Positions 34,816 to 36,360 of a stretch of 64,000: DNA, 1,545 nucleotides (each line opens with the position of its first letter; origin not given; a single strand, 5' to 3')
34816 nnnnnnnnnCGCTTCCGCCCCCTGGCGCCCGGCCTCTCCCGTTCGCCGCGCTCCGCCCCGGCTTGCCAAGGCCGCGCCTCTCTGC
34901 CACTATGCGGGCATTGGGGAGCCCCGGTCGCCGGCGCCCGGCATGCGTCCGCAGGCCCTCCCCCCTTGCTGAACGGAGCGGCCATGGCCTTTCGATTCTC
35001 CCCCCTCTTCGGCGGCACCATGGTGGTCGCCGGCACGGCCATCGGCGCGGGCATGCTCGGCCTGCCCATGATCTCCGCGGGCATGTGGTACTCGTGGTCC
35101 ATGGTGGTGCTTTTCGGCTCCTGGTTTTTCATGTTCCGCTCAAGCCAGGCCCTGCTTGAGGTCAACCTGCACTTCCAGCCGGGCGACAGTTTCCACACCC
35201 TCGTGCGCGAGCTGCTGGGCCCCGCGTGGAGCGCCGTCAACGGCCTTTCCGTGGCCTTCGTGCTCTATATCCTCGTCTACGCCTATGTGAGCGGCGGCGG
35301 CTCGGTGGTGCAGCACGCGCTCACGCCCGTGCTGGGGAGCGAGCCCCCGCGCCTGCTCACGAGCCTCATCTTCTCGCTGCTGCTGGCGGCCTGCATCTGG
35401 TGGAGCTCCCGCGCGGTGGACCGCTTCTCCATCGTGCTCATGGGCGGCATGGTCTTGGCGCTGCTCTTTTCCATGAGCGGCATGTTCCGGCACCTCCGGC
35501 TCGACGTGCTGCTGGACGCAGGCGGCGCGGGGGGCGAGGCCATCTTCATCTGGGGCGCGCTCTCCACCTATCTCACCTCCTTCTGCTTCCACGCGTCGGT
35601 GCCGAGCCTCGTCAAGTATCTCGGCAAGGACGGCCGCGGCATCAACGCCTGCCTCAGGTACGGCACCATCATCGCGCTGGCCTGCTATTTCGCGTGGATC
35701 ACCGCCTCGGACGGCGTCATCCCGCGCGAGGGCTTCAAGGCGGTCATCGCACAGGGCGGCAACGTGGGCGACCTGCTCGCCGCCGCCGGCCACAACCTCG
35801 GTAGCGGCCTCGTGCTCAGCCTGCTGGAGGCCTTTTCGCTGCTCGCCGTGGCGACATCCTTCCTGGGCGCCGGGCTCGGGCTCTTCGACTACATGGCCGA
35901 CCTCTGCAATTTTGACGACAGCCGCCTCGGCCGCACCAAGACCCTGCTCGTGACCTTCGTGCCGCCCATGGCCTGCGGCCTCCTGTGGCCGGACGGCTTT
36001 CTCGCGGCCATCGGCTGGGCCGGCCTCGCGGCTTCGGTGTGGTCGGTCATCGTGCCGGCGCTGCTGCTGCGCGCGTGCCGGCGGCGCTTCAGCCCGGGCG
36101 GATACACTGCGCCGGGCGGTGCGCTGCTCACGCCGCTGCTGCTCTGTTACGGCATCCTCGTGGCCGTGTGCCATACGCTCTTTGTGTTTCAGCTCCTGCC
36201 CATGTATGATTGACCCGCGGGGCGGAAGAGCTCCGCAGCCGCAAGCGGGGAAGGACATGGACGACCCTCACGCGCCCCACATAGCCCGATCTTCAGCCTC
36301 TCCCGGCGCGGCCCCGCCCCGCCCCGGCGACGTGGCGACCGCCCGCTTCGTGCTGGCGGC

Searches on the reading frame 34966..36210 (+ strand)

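Call 53: search_protein_families(library=ncbifam, proteins=[window:34966-36210:+], max_evalue=1e-10)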
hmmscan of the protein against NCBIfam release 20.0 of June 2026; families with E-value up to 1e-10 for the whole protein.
window:34966-36210:+ (415 aa): 4 families
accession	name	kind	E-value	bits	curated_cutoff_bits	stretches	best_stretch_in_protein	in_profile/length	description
NF007789.0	PRK10483.1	equivalog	1.3e-125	419.9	515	1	13-414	12-413/414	tryptophan permease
TIGR00837.1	araaP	subfamily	1e-115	387.1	350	1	16-394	1-379/381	aromatic amino acid transporter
NF007235.0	PRK09664.1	equivalog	4.6e-89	299.3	497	1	15-414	12-414/415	low affinity tryptophan permease TnaB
NF011711.0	PRK15132.1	equivalog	1.4e-67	228.5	482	1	15-412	6-400/403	tyrosine transporter TyrP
